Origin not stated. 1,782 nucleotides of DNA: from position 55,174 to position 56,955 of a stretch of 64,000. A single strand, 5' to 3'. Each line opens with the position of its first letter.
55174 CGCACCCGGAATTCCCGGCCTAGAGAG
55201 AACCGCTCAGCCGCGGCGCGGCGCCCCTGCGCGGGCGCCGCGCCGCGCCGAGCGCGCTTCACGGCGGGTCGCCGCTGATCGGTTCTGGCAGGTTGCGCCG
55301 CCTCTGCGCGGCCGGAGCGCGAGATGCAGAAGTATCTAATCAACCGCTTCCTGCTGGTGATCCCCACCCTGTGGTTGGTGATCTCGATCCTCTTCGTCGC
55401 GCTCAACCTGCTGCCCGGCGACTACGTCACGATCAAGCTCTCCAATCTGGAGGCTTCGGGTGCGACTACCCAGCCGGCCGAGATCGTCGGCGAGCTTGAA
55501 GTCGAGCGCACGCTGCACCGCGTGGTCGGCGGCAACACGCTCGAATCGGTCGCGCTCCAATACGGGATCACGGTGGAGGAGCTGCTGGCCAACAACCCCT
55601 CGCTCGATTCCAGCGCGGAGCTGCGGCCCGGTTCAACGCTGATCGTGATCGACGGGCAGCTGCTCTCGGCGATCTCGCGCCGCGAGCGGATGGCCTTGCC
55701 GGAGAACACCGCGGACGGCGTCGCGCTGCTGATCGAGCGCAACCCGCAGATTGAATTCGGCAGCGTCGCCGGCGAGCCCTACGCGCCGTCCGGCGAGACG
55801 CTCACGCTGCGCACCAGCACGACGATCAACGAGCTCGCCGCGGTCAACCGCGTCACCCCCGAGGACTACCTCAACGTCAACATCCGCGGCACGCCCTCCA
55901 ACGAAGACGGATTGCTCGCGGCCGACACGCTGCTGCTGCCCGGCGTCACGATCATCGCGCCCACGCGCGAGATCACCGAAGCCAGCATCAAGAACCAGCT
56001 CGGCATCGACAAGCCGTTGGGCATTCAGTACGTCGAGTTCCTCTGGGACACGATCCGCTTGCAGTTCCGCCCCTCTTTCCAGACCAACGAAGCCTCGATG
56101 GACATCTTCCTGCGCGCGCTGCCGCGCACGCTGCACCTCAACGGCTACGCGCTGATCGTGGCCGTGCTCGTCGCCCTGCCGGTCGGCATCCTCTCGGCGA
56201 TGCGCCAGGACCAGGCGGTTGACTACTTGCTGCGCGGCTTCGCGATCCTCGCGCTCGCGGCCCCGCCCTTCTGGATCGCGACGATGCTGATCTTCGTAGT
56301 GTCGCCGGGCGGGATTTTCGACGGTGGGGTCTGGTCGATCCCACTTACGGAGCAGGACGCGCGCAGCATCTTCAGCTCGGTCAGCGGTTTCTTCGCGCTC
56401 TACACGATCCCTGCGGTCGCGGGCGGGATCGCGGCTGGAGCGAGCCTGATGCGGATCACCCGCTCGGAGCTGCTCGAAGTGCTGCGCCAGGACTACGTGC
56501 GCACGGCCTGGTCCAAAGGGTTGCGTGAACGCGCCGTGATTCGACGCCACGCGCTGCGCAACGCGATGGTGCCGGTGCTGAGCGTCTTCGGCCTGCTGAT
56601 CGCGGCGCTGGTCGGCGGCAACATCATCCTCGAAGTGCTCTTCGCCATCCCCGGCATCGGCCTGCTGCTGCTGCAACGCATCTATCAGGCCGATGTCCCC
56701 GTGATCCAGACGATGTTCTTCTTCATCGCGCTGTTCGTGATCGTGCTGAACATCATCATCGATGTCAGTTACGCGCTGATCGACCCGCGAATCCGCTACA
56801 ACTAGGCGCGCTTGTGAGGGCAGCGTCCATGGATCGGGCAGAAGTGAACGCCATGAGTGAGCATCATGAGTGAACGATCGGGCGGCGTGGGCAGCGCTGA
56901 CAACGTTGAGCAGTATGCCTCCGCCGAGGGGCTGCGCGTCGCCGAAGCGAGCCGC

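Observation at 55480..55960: LysM-like domain(s) inserted into the periplasmic loop of the DppB-type permease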

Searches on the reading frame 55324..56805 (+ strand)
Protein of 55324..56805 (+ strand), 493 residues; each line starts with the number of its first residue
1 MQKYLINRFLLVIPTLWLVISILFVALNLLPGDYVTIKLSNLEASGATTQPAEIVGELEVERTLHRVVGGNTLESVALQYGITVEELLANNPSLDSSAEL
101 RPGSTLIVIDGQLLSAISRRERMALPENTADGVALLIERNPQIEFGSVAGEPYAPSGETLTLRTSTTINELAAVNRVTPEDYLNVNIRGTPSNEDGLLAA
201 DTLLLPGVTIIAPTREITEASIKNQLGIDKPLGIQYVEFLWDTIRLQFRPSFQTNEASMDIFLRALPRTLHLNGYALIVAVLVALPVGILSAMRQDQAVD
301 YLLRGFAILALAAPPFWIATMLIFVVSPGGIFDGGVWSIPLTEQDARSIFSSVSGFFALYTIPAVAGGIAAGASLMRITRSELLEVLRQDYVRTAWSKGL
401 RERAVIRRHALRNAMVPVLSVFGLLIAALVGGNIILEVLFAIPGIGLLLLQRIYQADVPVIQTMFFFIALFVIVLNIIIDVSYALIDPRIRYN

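Call 3: search_protein_families(library=pfam, proteins=[window:55324-56805:+], max_evalue=1)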
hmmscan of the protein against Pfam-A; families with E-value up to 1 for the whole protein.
window:55324-56805:+ (493 aa): 4 families
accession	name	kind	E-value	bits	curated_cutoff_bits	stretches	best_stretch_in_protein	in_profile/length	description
PF00528.27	BPD_transp_1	-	9e-37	127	26.4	1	284-491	1-183/184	Binding-protein-dependent transport system inner membrane component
PF01476.26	LysM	-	9.6e-10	38.7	20.9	1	65-108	1-42/43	LysM domain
PF19300.4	BPD_transp_1_N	-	0.00049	20.7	23.8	1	220-243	49-72/114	Binding-prot-dependent transport system membrane comp, N-term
PF00595.29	PDZ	-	0.041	14.7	23.2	1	70-137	19-80/81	PDZ domain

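Call 4: search_protein_families(library=ncbifam, proteins=[window:55324-56805:+], max_evalue=1)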
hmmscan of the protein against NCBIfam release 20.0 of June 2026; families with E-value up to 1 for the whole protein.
window:55324-56805:+ (493 aa): 22 families
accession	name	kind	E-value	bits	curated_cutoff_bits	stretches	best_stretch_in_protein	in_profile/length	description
NF045470.1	Opp2B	equivalog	1.8e-70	237.5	350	2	218-491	43-300/300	nickel ABC transporter permease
TIGR02789.1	nickel_nikB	equivalog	2.4e-61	207.9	447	2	208-491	41-307/314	nickel ABC transporter permease subunit NikB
NF045469.1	Opp1B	equivalog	5.4e-58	196.9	380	2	212-491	46-307/307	nickel/cobalt ABC transporter permease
NF007677.0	PRK10352.1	equivalog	3.4e-55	187.3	433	2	211-492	44-308/314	nickel ABC transporter permease subunit NikB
NF045472.1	Opp4B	equivalog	4.7e-54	183.8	450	2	220-491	50-319/319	oligopeptide ABC transporter permease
NF011712.0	PRK15133.1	subfamily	1.4e-51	175.5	445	2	220-492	87-361/364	microcin C ABC transporter permease YejB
NF045471.1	Opp3B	equivalog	2.7e-50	171.5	480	2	219-492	46-304/308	oligopeptide ABC transporter permease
NF011661.0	PRK15081.1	equivalog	4.9e-50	170.7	463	2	220-492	49-305/306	glutathione ABC transporter permease GsiC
NF008161.0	PRK10914.1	equivalog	7.4e-49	166.7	590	3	361-492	206-337/339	dipeptide ABC transporter permease DppB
NF007008.0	PRK09471.1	equivalog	8.6e-47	160.1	388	2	220-492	47-306/306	oligopeptide ABC transporter permease OppB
NF043081.1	MMSYN1_0165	equivalog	3.2e-30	105.4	350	1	217-491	126-385/388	oligopeptide ABC transporter permease OppB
NF011690.0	PRK15110.1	equivalog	2.2e-25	89.8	432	2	362-488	185-311/321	putrescine export ABC transporter permease SapB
NF011596.0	PRK15021.1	subfamily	3.2e-07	29.7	439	1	372-480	215-329/341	microcin C ABC transporter permease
NF045474.1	Opp2C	equivalog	8.9e-06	25.5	300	1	375-424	117-166/236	nickel transporter permease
TIGR01097.1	PhnE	equivalog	0.0002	20.9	216.7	1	248-329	43-126/252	phosphonate ABC transporter, permease protein PhnE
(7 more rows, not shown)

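Call 5: find_homologous_proteins(query=window:55324-56802:+, max_evalue=0.00001)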
Query window:55324-56802:+ (493 aa): 2847 proteins with E <= 0.00001 among 8000 candidates; the best 120 are listed.
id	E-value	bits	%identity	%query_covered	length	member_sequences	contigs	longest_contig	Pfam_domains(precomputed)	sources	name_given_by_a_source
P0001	2.1e-280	948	89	100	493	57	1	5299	PF01476.27,PF00528.28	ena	-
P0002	6.9e-272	920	86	100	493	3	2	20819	PF01476.27,PF00528.28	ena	-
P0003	5.7e-271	917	86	100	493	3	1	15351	PF01476.27,PF00528.28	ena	-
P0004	1.4e-266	903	84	100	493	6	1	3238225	PF01476.27,PF00528.28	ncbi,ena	-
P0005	1.3e-264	896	83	100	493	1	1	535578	PF01476.27,PF00528.28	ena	-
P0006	5.2e-264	894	83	100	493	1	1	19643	PF01476.27,PF00528.28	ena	-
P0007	6.3e-264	894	83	100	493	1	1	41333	PF01476.27,PF00528.28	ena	-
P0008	1.1e-263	893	83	100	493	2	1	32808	PF01476.27,PF00528.28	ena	-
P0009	2.2e-263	892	82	100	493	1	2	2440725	PF01476.27,PF00528.28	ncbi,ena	-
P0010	1.3e-262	890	83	100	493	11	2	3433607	PF01476.27,PF00528.28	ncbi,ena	-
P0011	2.0e-262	889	82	100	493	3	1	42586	PF01476.27,PF00528.28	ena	-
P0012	8.0e-262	887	83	100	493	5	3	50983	PF01476.27,PF00528.28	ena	-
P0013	3.7e-261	885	82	100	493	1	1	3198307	PF01476.27,PF00528.28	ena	-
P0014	4.2e-261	885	83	100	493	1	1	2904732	PF01476.27,PF00528.28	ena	-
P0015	4.1e-260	881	81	100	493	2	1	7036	PF01476.27,PF00528.28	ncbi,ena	-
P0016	3.9e-259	878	82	100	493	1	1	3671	PF01476.27,PF00528.28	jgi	-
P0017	7.9e-259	877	81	100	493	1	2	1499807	PF01476.27,PF00528.28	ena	-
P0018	3.2e-258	875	82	100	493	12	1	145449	PF01476.27,PF00528.28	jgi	-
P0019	1.0e-256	870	81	100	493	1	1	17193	PF01476.27,PF00528.28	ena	-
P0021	2.8e-256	869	80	100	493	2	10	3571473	PF19300.5,PF01476.27,PF00528.28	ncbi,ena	-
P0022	2.9e-256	869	81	100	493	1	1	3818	PF01476.27,PF00528.28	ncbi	-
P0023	4.0e-256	868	81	100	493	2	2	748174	PF01476.27,PF00528.28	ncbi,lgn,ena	-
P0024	4.7e-256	868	81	100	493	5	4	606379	PF19300.5,PF01476.27,PF00528.28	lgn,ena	-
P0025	4.8e-256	868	80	100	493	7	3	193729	PF19300.5,PF01476.27,PF00528.28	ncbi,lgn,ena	-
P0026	2.0e-255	866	81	100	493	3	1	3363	PF19300.5,PF01476.27,PF00528.28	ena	-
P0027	2.5e-255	866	81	100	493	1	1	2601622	PF01476.27,PF00528.28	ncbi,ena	-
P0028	3.2e-255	865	79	100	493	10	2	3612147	PF19300.5,PF01476.27,PF00528.28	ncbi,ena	-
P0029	5.4e-255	865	80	100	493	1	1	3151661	PF01476.27,PF00528.28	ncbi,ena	-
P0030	8.2e-255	864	80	100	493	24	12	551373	PF19300.5,PF01476.27,PF00528.28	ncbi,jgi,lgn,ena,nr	ncbi:MAG: ABC transporter permease subunit [Chloroflexi bacterium]|nr:ABC transporter permease subun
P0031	1.3e-254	863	80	100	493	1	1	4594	PF19300.5,PF01476.27,PF00528.28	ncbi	-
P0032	1.9e-254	863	80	100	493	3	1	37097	PF19300.5,PF01476.27,PF00528.28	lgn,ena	-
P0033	5.9e-254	861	80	100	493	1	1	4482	PF01476.27,PF00528.28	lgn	-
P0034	6.7e-254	861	80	100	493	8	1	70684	PF01476.27,PF00528.28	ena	-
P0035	7.2e-254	861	80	100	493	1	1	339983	PF19300.5,PF01476.27,PF00528.28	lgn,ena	-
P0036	1.6e-253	860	80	100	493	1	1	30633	PF01476.27,PF00528.28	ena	-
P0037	2.5e-253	859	79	100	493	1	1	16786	PF19300.5,PF01476.27,PF00528.28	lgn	-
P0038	7.3e-253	858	79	100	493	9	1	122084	PF01476.27,PF00528.28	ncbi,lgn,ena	-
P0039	1.1e-251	854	79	100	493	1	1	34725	PF19300.5,PF01476.27,PF00528.28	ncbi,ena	-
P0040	1.8e-251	853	79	100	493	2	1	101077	PF19300.5,PF01476.27,PF00528.28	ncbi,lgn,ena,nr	ncbi:MAG: ABC transporter permease subunit [Chloroflexota bacterium]|nr:ABC transporter permease sub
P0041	1.3e-249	847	77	100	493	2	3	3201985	PF01476.27,PF00528.28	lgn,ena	-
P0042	1.5e-248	843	79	100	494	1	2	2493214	PF01476.27,PF00528.28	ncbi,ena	-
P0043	1.1e-247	841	78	100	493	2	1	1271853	PF01476.27,PF00528.28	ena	-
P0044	5.5e-233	792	74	100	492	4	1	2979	PF01476.27,PF00528.28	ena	-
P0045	1.3e-220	751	70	100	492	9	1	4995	PF01476.27,PF00528.28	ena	-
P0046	5.7e-220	749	70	100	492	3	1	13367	PF01476.27,PF00528.28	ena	-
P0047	2.9e-218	744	70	100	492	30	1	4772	PF01476.27,PF00528.28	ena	-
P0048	1.5e-216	738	70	100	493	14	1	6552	PF01476.27,PF00528.28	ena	-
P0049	1.6e-214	731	68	100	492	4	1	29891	PF01476.27,PF00528.28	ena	-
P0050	8.6e-214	729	64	100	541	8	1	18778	PF01476.27,PF00528.28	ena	-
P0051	3.4e-212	723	68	100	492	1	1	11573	PF01476.27,PF00528.28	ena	-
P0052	1.7e-211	721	63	100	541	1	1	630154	PF01476.27,PF00528.28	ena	-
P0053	3.1e-211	720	63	100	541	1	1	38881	PF01476.27,PF00528.28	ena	-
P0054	1.0e-210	719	63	100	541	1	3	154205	PF01476.27,PF00528.28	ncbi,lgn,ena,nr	ncbi:MAG: ABC transporter permease subunit [Chloroflexota bacterium]|nr:ABC transporter permease sub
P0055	3.2e-210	717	62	100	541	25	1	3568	PF01476.27,PF00528.28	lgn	-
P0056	1.2e-209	715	63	100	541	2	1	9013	PF01476.27,PF00528.28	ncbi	-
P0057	2.6e-209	714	63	100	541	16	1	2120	PF01476.27,PF00528.28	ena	-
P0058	2.9e-208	711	67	100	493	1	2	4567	PF01476.27,PF00528.28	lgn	-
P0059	4.6e-208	710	63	100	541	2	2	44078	PF01476.27,PF00528.28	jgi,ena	-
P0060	6.7e-208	709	62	100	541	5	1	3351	PF01476.27,PF00528.28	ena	-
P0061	8.6e-208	709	63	100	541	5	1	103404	PF01476.27,PF00528.28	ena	-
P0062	2.1e-207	708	62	100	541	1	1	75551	PF01476.27,PF00528.28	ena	-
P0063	2.2e-207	708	66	100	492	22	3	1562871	PF01476.27,PF00528.28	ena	-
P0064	3.1e-207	707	61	100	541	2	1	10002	PF01476.27,PF00528.28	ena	-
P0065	4.3e-207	707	63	100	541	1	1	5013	PF01476.27,PF00528.28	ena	-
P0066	7.2e-207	706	64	100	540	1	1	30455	PF01476.27,PF00528.28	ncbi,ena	-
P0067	8.5e-207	706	61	100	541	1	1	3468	PF01476.27,PF00528.28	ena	-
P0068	1.1e-206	705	62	100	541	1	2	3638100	PF01476.27,PF00528.28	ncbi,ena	-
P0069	1.5e-206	705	62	100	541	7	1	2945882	PF01476.27,PF00528.28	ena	-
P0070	1.7e-206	705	62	100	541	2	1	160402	PF01476.27,PF00528.28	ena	-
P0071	1.8e-206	705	64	100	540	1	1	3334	PF01476.27,PF00528.28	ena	-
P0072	2.6e-206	704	62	100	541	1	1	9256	PF01476.27,PF00528.28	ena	-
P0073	3.7e-206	704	64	100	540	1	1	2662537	PF01476.27,PF00528.28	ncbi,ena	-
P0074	3.7e-206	704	62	100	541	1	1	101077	PF01476.27,PF00528.28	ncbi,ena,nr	ncbi:MAG: ABC transporter permease subunit [Chloroflexota bacterium]|nr:ABC transporter permease sub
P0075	4.5e-206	703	64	100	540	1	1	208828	PF01476.27,PF00528.28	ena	-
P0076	4.5e-206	703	63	100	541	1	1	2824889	PF01476.27,PF00528.28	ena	-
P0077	4.8e-206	703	62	100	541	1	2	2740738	PF01476.27,PF00528.28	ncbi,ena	-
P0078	4.9e-206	703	62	100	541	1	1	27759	PF01476.27,PF00528.28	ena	-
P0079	2.0e-205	701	63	100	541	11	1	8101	PF01476.27,PF00528.28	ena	-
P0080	2.9e-205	701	64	100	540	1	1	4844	PF01476.27,PF00528.28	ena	-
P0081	3.2e-205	700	63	100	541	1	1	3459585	PF01476.27,PF00528.28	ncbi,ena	-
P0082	5.2e-205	700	61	100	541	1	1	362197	PF01476.27,PF00528.28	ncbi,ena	-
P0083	5.8e-205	700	63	100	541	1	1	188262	PF01476.27,PF00528.28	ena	-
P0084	6.1e-205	700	63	100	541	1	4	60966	PF01476.27,PF00528.28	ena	-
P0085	6.2e-205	700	63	100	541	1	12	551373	PF01476.27,PF00528.28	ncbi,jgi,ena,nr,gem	ncbi:MAG: ABC transporter permease subunit [Chloroflexi bacterium]|nr:ABC transporter permease subun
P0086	6.3e-205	700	60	100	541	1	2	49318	PF01476.27,PF00528.28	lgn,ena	-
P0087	8.3e-205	699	62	100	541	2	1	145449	PF01476.27,PF00528.28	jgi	-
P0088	1.1e-204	699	62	100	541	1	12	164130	PF01476.27,PF00528.28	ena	-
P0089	1.2e-204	699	60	100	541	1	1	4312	PF01476.27,PF00528.28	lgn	-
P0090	1.2e-204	699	61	100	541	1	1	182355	PF01476.27,PF00528.28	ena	-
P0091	1.2e-204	699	61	100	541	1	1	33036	PF01476.27,PF00528.28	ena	-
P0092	1.6e-204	698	61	100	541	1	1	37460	PF01476.27,PF00528.28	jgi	jgi:peptide/nickel transport system permease protein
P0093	1.7e-204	698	62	100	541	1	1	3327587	PF01476.27,PF00528.28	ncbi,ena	-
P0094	1.7e-204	698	62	100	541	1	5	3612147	PF01476.27,PF00528.28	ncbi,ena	-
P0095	1.8e-204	698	60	100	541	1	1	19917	PF01476.27,PF00528.28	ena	-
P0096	1.9e-204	698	62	100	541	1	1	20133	PF01476.27,PF00528.28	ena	-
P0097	2.5e-204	698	60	100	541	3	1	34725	PF01476.27,PF00528.28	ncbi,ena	-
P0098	2.8e-204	697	63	100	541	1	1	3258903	PF01476.27,PF00528.28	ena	-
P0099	4.2e-204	697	60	100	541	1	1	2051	PF01476.27,PF00528.28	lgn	-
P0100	4.9e-204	697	61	100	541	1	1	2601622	PF01476.27,PF00528.28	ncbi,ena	-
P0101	6.9e-204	696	61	100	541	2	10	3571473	PF01476.27,PF00528.28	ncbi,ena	-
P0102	1.0e-203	696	62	100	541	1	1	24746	PF01476.27,PF00528.28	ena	-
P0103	1.6e-203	695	62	100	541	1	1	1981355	PF01476.27,PF00528.28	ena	-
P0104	1.7e-203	695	65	100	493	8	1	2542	PF01476.27,PF00528.28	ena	-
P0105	1.7e-203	695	62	100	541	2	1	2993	PF01476.27,PF00528.28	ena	-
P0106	2.1e-203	694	62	100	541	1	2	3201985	PF01476.27,PF00528.28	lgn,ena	-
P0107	2.2e-203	694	61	100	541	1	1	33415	PF01476.27,PF00528.28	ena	-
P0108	3.5e-203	694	62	100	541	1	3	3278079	PF01476.27,PF00528.28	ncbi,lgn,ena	-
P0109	1.5e-202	692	62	100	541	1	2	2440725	PF01476.27,PF00528.28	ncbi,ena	-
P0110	2.5e-202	691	62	100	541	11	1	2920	PF01476.27,PF00528.28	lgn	-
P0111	3.3e-202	691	62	100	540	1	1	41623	PF01476.27,PF00528.28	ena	-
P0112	3.4e-202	691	61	100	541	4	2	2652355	PF01476.27,PF00528.28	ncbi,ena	-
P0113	9.2e-202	689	61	100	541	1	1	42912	PF01476.27,PF00528.28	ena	-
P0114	9.5e-202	689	61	100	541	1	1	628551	PF01476.27,PF00528.28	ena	-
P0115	1.3e-201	689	61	100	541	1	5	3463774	PF01476.27,PF00528.28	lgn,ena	-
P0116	9.6e-201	686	63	100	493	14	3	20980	PF01476.27,PF00528.28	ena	-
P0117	1.8e-199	682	61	100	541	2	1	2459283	PF01476.27,PF00528.28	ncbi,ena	-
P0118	1.5e-198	679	60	100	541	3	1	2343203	PF01476.27,PF00528.28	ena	-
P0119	4.9e-198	677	66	100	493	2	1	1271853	PF01476.27,PF00528.28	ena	-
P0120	3.4e-194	664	62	100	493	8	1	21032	PF19300.5,PF01476.27,PF00528.28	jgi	-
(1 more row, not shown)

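Call 9: find_related_loci(query=window:55324-56802:+, collection=genome_contigs, flank=8000)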
Query window:55324-56802:+ (493 aa) in genome_contigs; peptide patterns used: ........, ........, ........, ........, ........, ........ (x = any residue, [..] = any of these).
94 stretches matched a pattern; 13 encode a relative of the query (tblastn E <= 1e-3); 13 distinct loci.
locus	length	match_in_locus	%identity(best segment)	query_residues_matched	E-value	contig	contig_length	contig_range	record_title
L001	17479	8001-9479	89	1-493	0e+0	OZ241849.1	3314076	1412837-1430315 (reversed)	MAG: Dehalococcoidia bacterium isolate e0324ba9-04d6-4c46-83e9-6adffe65d82a genome assembly, chromosome: 1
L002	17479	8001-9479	91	1-493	0e+0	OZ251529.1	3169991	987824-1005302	MAG: Dehalococcoidia bacterium isolate 64543fda-5a3a-48f4-bbbd-4b73dd240877 genome assembly, chromosome: 1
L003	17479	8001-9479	86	1-493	0e+0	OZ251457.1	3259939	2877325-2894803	MAG: Dehalococcoidia bacterium isolate 625aef2d-bb65-4528-802e-f9b0f5c04a3f genome assembly, chromosome: 1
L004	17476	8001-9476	83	1-492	0e+0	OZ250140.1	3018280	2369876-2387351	MAG: Dehalococcoidia bacterium isolate 92aeaa82-693a-41dc-a6aa-2cafd19afa0f genome assembly, chromosome: 1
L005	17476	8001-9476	83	1-492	0e+0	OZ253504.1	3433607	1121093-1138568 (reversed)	MAG: Dehalococcoidia bacterium isolate 231ea081-d24a-4d48-806f-feb732625d76 genome assembly, chromosome: 1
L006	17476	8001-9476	84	1-492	0e+0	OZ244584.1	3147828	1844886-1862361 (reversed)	MAG: Dehalococcoidia bacterium isolate 6f5e74ac-264d-476d-87d8-581b930f35c8 genome assembly, chromosome: 1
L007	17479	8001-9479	82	1-493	0e+0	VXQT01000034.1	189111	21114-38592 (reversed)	MAG: Chloroflexi bacterium isolate SB0664_bin_15 NODE_61_length_189111_cov_62.214968, whole genome shotgun sequence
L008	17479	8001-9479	82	1-493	0e+0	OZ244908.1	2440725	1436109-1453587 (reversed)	MAG: Dehalococcoidia bacterium isolate 4e1ca7e8-23ed-493e-8853-47fc69ff5430 genome assembly, chromosome: 1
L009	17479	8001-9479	81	1-493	0e+0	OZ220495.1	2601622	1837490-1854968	MAG: Dehalococcoidia bacterium isolate 23c5d8d9-c01e-4714-bf51-3e77b66f12ef genome assembly, chromosome: 1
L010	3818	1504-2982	81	1-493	0e+0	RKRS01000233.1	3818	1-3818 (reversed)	MAG: Dehalococcoidia bacterium isolate PNGco_C_binSS7 scaffold_7031, whole genome shotgun sequence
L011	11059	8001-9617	64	1-492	0e+0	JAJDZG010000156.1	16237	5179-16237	MAG: Dehalococcoidia bacterium isolate jk18x40bins.26 k141_1772945, whole genome shotgun sequence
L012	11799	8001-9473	71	1-492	0e+0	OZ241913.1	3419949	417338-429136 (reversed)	MAG: Dehalococcoidia bacterium isolate 665203e5-4de3-409e-b258-c822a43d9238 genome assembly, chromosome: 1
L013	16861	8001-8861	31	221-492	2e-36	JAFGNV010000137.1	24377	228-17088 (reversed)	MAG: Anaerolineae bacterium isolate Zod_Metabat.569 k87_8225681, whole genome shotgun sequence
